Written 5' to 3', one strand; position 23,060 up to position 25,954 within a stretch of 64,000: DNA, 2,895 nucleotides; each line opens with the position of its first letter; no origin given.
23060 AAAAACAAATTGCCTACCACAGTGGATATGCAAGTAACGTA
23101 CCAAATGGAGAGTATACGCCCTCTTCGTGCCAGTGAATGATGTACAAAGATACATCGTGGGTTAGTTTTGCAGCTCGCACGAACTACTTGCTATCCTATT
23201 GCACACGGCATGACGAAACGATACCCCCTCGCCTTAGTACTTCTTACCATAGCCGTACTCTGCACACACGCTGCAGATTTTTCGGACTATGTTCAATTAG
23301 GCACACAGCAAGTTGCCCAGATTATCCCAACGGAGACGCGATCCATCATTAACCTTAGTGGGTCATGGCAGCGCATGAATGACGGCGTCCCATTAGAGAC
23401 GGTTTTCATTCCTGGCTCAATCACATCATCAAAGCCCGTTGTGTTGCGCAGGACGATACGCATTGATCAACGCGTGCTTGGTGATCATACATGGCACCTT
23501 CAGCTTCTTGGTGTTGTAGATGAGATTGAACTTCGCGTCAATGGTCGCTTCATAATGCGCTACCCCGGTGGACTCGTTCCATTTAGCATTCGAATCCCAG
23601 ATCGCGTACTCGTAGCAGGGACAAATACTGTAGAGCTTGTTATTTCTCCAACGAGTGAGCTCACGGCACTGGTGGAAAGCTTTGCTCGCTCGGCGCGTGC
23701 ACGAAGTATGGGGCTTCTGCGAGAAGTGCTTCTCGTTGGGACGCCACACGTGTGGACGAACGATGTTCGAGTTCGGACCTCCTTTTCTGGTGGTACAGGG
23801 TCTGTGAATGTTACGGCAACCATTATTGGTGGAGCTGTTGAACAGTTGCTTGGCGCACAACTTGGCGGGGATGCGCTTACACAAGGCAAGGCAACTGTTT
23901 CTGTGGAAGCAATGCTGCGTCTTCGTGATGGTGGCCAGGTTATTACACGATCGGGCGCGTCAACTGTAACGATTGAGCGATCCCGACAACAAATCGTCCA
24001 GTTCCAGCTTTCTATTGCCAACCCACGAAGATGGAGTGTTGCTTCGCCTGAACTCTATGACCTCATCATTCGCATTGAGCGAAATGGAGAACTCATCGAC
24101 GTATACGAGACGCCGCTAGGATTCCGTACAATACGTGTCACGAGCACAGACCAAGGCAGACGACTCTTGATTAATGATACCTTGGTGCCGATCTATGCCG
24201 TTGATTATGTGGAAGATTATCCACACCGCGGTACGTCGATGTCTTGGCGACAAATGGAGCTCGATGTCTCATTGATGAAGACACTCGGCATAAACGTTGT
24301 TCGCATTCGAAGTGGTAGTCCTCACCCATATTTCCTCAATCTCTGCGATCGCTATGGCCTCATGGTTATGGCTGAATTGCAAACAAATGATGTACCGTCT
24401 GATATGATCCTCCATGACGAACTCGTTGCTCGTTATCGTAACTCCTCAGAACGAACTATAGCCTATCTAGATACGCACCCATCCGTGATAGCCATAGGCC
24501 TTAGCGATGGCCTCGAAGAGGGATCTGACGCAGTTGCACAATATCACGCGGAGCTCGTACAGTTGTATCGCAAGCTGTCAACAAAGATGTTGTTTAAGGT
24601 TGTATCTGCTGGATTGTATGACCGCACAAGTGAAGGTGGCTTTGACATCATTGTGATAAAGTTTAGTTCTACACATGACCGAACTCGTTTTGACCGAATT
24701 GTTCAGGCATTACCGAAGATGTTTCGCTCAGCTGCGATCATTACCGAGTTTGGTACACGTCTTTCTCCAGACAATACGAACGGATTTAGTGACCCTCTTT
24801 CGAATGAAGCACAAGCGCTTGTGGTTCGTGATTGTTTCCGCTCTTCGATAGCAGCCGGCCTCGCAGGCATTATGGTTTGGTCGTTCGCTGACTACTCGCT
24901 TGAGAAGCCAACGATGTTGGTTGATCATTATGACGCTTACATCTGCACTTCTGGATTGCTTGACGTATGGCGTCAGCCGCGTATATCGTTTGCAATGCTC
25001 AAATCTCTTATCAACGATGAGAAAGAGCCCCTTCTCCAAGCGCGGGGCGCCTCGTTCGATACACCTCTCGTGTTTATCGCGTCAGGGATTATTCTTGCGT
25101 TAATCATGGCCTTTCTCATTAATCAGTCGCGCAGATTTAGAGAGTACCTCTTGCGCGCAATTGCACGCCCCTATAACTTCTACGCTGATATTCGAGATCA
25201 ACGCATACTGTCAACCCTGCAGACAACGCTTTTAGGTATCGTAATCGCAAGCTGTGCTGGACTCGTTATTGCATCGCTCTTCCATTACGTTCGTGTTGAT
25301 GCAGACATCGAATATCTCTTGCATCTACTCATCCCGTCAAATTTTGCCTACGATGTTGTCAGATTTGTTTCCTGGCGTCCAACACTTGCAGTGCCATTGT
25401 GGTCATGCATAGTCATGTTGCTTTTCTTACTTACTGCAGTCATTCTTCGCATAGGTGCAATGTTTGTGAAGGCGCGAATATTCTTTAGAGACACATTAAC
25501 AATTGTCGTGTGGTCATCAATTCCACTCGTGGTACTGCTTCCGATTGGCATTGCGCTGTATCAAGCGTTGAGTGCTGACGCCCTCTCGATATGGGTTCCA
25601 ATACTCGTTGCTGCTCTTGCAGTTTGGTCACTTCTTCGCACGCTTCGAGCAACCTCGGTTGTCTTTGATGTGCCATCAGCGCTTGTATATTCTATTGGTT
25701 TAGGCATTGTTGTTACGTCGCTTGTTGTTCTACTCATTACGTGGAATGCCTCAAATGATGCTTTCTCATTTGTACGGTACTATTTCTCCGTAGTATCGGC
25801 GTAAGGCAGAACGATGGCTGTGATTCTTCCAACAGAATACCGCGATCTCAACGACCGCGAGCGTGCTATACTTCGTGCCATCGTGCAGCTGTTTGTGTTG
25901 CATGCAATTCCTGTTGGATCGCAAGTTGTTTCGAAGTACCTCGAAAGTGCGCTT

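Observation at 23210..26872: Secreted GH2-like domain fused to a 6-TM Yip1-like membrane domain, 9 bp upstream of hrcA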

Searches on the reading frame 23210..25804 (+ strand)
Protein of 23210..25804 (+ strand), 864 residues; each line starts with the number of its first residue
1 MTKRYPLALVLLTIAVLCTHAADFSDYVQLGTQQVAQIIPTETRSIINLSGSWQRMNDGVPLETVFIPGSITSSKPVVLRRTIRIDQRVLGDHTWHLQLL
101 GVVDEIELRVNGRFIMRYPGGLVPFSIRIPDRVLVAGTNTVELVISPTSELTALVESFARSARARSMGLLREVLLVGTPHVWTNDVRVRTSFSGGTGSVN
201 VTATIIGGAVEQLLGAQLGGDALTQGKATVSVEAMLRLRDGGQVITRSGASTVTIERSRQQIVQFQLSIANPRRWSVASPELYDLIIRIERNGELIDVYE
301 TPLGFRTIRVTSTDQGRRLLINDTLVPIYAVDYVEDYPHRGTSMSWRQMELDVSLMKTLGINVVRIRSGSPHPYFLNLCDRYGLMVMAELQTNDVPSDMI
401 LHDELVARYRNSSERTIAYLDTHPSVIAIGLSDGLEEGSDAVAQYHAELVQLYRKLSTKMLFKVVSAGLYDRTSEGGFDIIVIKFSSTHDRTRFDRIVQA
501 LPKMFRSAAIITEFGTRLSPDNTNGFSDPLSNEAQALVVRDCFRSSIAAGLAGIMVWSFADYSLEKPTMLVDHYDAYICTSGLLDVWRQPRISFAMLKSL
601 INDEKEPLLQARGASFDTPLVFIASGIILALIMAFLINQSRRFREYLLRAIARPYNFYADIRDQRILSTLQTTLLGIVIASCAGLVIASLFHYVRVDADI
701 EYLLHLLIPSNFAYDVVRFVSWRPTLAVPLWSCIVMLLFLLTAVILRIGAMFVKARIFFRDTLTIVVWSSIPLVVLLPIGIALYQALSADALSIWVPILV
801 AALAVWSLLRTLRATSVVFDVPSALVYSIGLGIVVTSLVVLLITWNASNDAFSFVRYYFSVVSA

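Call 3: search_protein_families(library=pfam, proteins=[window:23210-25804:+], max_evalue=1)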
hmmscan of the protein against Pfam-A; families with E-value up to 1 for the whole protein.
window:23210-25804:+ (864 aa): 4 families
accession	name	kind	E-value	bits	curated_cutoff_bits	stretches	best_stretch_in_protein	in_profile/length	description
PF02836.23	Glyco_hydro_2_C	-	1.5e-14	54.3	21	1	317-600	6-296/302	Glycosyl hydrolases family 2, TIM barrel domain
PF00703.27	Glyco_hydro_2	-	9.2e-14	52.6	23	1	221-306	25-109/109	Glycosyl hydrolases family 2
PF02837.24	Glyco_hydro_2_N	-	5.3e-05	23.7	28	1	48-179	41-169/169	Glycosyl hydrolases family 2, sugar binding domain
PF04893.22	Yip1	-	0.0032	17.8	28.6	1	651-840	4-171/173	Yip1 domain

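Call 4: search_protein_families(library=ncbifam, proteins=[window:23210-25804:+], max_evalue=1)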
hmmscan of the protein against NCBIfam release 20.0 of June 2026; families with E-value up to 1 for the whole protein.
window:23210-25804:+ (864 aa): 12 families
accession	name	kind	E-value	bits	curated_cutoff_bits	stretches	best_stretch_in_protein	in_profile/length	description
NF041462.1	GalA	equivalog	4.9e-32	110.9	900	1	80-412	87-393/763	beta-galactosidase GalA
NF007666.0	PRK10340.1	equivalog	7.5e-30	103.5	1284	1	61-391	98-399/1030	beta-galactosidase subunit alpha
NF052611.1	beta_gal_Bga2A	equivalog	2.2e-26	92.2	999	1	165-390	197-400/1007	beta-galactosidase, LacZ type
NF041463.1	GalB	equivalog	1.8e-25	89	900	1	79-391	138-433/869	beta-galactosidase GalB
NF007074.0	PRK09525.1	subfamily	1.1e-24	86.3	1221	1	79-440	124-468/1027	beta-galactosidase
NF050095.1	BetGlucuronLacZ4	equivalog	5.5e-23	80.9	950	1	81-457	66-430/666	beta-glucuronidase LacZ4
NF007538.0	PRK10150.1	equivalog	1.9e-21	76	544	1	92-569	81-568/607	beta-glucuronidase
NF041100.1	betagal_LacZ_Ttogales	equivalog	1.1e-15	56.5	2000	1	79-391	112-393/1090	beta-galactosidase LacZ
NF049891.1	Bet1-4galacdseBT4156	equivalog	2.8e-13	48.7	1700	1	91-404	92-384/946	exo-beta-1,4-galactosidase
NF049877.1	GlucurArabfur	equivalog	1.9e-12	45.6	1800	1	96-430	442-765/1400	beta-d-glucuronidase/beta-L-arabinofuranosidase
NF049890.1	Bet1-4galacdseBT4151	equivalog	0.00018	19.5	1500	1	251-409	268-423/952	exo-beta-1,4-galactosidase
NF011179.0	PRK14584.1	equivalog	0.067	13.3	180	0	647-701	37-91/153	poly-beta-1,6-N-acetyl-D-glucosamine biosynthesis protein PgaD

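Call 6: find_homologous_proteins(query=window:23210-25804:+, max_evalue=0.00001)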
Query window:23210-25804:+ (864 aa): 58 proteins with E <= 0.00001 among 8000 candidates.
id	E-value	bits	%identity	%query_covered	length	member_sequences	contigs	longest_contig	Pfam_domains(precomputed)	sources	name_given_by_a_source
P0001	0.0e+0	1887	99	100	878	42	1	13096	PF02836.24,PF00703.28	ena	-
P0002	0.0e+0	1615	82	100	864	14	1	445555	PF04893.23,PF02836.24,PF00703.28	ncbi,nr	ncbi:MAG: YIP1 family protein [Ignavibacteria bacterium]|nr:YIP1 family protein [Ignavibacteria bact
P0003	0.0e+0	1547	82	96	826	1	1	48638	PF02836.24,PF00703.28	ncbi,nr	ncbi:MAG: hypothetical protein NTX15_02770 [Candidatus Kapabacteria bacterium]|nr:hypothetical prote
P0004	0.0e+0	1522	76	100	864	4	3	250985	PF04893.23,PF02836.24,PF00703.28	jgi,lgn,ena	-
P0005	0.0e+0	1451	73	100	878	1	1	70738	PF02836.24,PF00703.28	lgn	-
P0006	0.0e+0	1368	69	100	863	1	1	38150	PF02836.24,PF00703.28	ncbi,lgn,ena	-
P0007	0.0e+0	1316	67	99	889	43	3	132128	PF04893.23,PF02836.24,PF00703.28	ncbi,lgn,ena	-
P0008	0.0e+0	1307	66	100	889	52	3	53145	PF04893.23,PF02836.24,PF00703.28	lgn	-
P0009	0.0e+0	1299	66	97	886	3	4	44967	PF02836.24,PF00703.28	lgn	-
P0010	0.0e+0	1286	66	97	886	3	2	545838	PF04893.23,PF02836.24,PF00703.28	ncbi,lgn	-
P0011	0.0e+0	1226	62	100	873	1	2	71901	PF02836.24,PF00703.28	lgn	-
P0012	0.0e+0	1091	55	99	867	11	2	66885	PF02837.25,PF02836.24,PF00703.28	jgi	-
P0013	0.0e+0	1079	56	100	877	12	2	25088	PF02837.25,PF02836.24,PF00703.28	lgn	-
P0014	0.0e+0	1078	56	99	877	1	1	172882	PF02837.25,PF02836.24,PF00703.28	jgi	-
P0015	0.0e+0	1067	56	99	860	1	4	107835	PF04893.23,PF02836.24,PF00703.28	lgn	-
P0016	0.0e+0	1058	53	99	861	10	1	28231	PF02836.24,PF00703.28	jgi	-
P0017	0.0e+0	1043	55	99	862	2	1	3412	PF04893.23,PF02836.24,PF00703.28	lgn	-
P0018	0.0e+0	1037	52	100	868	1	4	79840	PF04893.23,PF02836.24,PF00703.28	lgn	-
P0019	0.0e+0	1035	52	100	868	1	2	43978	PF04893.23,PF02836.24,PF00703.28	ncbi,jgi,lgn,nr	ncbi:MAG: YIP1 family protein [Ignavibacteria bacterium]|nr:YIP1 family protein [Ignavibacteria bact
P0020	0.0e+0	1016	53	100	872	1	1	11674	PF02836.24,PF00703.28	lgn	-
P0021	0.0e+0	1015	64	79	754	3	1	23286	PF02836.24,PF00703.28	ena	-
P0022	3.9e-297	1006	52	99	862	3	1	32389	PF04893.23,PF02836.24,PF00703.28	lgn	-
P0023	5.2e-295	999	53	98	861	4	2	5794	PF02836.24,PF00703.28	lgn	-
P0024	2.0e-294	997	53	100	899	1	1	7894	PF02836.24,PF00703.28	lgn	-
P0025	2.1e-293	994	53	100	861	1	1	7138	PF02836.24,PF00703.28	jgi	jgi:hypothetical protein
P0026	1.8e-287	974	52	100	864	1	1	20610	PF02837.25,PF02836.24,PF00703.28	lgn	-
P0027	1.3e-286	972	52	96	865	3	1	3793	PF02836.24,PF00703.28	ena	-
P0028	1.5e-286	971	53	96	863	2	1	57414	PF02836.24,PF00703.28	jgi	-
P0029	5.7e-285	966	52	96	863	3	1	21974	PF02836.24,PF00703.28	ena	-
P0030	6.7e-285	966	52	96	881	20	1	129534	PF02836.24,PF00703.28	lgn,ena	-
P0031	1.1e-280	952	52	95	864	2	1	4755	PF02836.24,PF00703.28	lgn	-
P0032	1.3e-279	948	51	95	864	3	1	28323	PF02836.24,PF00703.28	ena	-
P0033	1.1e-277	942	49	99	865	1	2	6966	PF02836.24,PF00703.28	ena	-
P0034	2.3e-277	941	50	97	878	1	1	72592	PF02836.24,PF00703.28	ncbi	-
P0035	8.3e-276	936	50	96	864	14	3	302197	PF04893.23,PF02836.24,PF00703.28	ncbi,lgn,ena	-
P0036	1.1e-275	935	50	95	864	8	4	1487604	PF04893.23,PF02836.24,PF00703.28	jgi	jgi:hypothetical protein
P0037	5.3e-275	933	49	100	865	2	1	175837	PF02836.24,PF00703.28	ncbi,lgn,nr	ncbi:MAG: hypothetical protein HYX66_05995 [Ignavibacteria bacterium]|nr:hypothetical protein [Ignav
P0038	1.6e-272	925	50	96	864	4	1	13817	PF02836.24,PF00703.28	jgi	jgi:beta-galactosidase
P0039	2.0e-272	925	50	96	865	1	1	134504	PF02836.24,PF00703.28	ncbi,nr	ncbi:MAG: hypothetical protein FGM33_00485 [Candidatus Kapabacteria bacterium]|nr:hypothetical prote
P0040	3.5e-271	920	49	98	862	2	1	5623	PF02836.24,PF00703.28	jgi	jgi:beta-galactosidase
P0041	2.2e-263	895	62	71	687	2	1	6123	PF02836.24,PF00703.28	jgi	-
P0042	8.6e-262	889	47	100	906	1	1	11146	PF02837.25,PF02836.24,PF00703.28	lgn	-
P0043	7.0e-260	883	49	99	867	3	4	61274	PF02837.25,PF02836.24,PF00703.28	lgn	-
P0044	5.5e-251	854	46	95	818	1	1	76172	PF04893.23,PF02836.24,PF00703.28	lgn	-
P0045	1.6e-229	783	68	57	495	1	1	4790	PF02836.24,PF00703.28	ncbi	-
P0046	2.0e-187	643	38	92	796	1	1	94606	PF02836.24,PF00703.28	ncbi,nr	ncbi:MAG: hypothetical protein IPM69_14490 [Ignavibacteria bacterium]|nr:hypothetical protein [Ignav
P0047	4.4e-178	613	37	100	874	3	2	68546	PF02836.24,PF00703.28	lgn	-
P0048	4.5e-174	599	35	100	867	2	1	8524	PF02837.25,PF02836.24,PF00703.28,PF22666.3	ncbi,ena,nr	ncbi:MAG: YIP1 family protein [Bacteroidetes bacterium]|nr:YIP1 family protein [Bacteroidota bacteri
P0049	2.6e-168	580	35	94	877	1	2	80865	PF02837.25,PF04893.23,PF02836.24,PF00703.28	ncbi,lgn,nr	ncbi:MAG: hypothetical protein EPN82_03345 [Bacteroidetes bacterium]|nr:MAG: hypothetical protein EP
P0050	7.0e-168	579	34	99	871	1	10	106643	PF02837.25,PF04893.23,PF02836.24,PF00703.28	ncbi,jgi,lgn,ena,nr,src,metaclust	ncbi:MAG: hypothetical protein A2X61_11970 [Ignavibacteria bacterium GWB2_35_12]|nr:MAG: hypothetica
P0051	3.7e-164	566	34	96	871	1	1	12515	PF02837.25,PF04893.23,PF02836.24,PF00703.28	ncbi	-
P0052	2.2e-155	537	34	90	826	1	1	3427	PF02837.25,PF02836.24,PF00703.28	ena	-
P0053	1.7e-104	369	30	92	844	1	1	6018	PF02837.25,PF02836.24,PF22666.3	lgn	-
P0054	4.9e-10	57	30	19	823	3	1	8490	PF02837.25,PF16355.12,PF02836.24,PF00703.28,PF18565.8,PF22666.3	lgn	-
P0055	7.6e-9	53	31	19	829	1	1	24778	PF02837.25,PF16355.12,PF02836.24,PF00703.28,PF18565.8,PF22666.3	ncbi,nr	ncbi:MAG TPA: beta-galactosidase GalA, partial [Puia sp.]|nr:beta-galactosidase GalA [Puia sp.]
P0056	1.1e-8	52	26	37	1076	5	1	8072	PF02836.24,PF00703.28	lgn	-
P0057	3.9e-8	50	24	45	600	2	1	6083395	PF02837.25,PF02836.24,PF00703.28,PF22666.3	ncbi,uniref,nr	ncbi:beta-glucuronidase [Paenibacillus terrae HPL-003]|uniref:Beta-glucuronidase n=1 Tax=Paenibacill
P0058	7.1e-8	50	24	45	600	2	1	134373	PF02837.25,PF02836.24,PF00703.28,PF22666.3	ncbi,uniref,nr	ncbi:beta-glucuronidase [Paenibacillus sp. Aloe-11]|uniref:beta-glucuronidase n=1 Tax=Paenibacillus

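Call 35: fold_search(model_id=the predicted structure, library=pdb)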
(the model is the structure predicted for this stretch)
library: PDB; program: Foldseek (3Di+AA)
matches with E <= 10: 1456; with E <= 0.001: 412
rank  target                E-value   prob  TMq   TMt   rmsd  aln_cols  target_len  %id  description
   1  6ncw_B                5.4e-35  1.00  0.56  0.85   3.9       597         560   15  Crystal structure of a GH2 beta-galacturonidase from Eisenbergiella tayi bound to glycerol (released 2019-02-20)
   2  6ncw_C                5.4e-35  1.00  0.56  0.85   3.9       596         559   15  Crystal structure of a GH2 beta-galacturonidase from Eisenbergiella tayi bound to glycerol (released 2019-02-20)
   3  6ncw_A                9.4e-35  1.00  0.55  0.83   5.8       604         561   15  Crystal structure of a GH2 beta-galacturonidase from Eisenbergiella tayi bound to glycerol (released 2019-02-20)
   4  6ncw_D                2.9e-34  1.00  0.55  0.84   5.7       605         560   14  Crystal structure of a GH2 beta-galacturonidase from Eisenbergiella tayi bound to glycerol (released 2019-02-20)
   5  8dhe_C                3.4e-34  1.00  0.57  0.74   3.0       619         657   18  Tannerella forsythia beta-glucuronidase (mL1) (released 2023-05-17)
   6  6ncx_A                4.4e-34  1.00  0.55  0.85   3.9       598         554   15  Crystal structure of GH2 beta-galacturonidase from Eisenbergiella tayi bound to galacturonate (released 2019-02-20)
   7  8dhe_A                4.8e-34  1.00  0.56  0.73   3.6       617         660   18  Tannerella forsythia beta-glucuronidase (mL1) (released 2023-05-17)
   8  6ncx_D                5.3e-34  1.00  0.55  0.84   4.1       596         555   15  Crystal structure of GH2 beta-galacturonidase from Eisenbergiella tayi bound to galacturonate (released 2019-02-20)
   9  4jkm_A                8.0e-34  1.00  0.54  0.77   5.3       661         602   18  Crystal Structure of Clostridium perfringens beta-glucuronidase (released 2014-09-17)
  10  5z1a                  1.6e-33  1.00  0.57  0.74   3.3       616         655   18  The crystal structure of Bacteroides fragilis beta-glucuronidase in complex with uronic isofagomine (released 2018-12-12)
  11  6ed1_A                1.7e-33  1.00  0.56  0.56   3.3       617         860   18  Bacteroides dorei Beta-glucuronidase (released 2019-02-13)
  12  6xxw                  1.7e-33  1.00  0.53  0.78   5.4       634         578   19  Structure of beta-D-Glucuronidase for Dictyoglomus thermophilum. (released 2020-07-15)
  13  3cmg                  3.1e-33  1.00  0.57  0.73   3.3       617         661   18  Crystal structure of putative beta-galactosidase from Bacteroides fragilis (released 2008-04-29)
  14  6cxs_B                3.4e-33  1.00  0.55  0.78   5.0       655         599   17  Crystal Structure of Clostridium perfringens beta-glucuronidase bound with a novel, potent inhibitor 4-(8-(piperazin-1 (released 2019-04-17)
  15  5uj6_A                3.7e-33  1.00  0.57  0.58   3.2       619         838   16  Crystal Structure of Bacteroides Uniformis beta-glucuronidase (released 2017-06-28)
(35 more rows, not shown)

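Call 70: search_protein_families(library=pfam, proteins=[L059:3128-5680:+, L050:8505-9434:+, L075:6204-7496:+, L075:7548-8756:+], max_evalue=0.00001)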
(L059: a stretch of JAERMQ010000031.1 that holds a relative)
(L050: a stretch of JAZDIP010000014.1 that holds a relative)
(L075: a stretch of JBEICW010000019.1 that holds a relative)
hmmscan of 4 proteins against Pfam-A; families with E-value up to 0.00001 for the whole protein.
L059:3128-5680:+ (850 aa): 3 families
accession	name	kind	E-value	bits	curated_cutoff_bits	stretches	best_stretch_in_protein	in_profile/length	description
PF01408.29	GFO_IDH_MocA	-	4.8e-21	76.1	24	1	507-626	1-120/120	Oxidoreductase family, NAD-binding Rossmann fold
PF00107.32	ADH_zinc_N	-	3.5e-14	53.3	31.8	1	294-409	2-118/129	Zinc-binding dehydrogenase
PF02894.22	GFO_IDH_MocA_C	-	2.9e-07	30.9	22.9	1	663-754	31-128/218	Oxidoreductase family, C-terminal alpha/beta domain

L050:8505-9434:+ (309 aa): 1 family
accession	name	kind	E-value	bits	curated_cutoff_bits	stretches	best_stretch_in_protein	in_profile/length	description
PF01259.24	SAICAR_synt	-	1.3e-77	261.1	20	1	31-281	2-229/233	SAICAR synthetase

L075:6204-7496:+ (430 aa): 1 family
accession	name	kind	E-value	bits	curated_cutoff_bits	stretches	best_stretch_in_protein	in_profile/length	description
PF01098.24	FTSW_RODA_SPOVE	-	3.4e-84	283.3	26.4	2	226-423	163-353/356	Cell cycle protein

L075:7548-8756:+ (402 aa): 1 family
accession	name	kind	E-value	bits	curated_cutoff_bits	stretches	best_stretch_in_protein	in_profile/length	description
PF04166.17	PdxA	-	4.1e-76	256.6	27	1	132-387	49-283/286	Pyridoxal phosphate biosynthetic protein PdxA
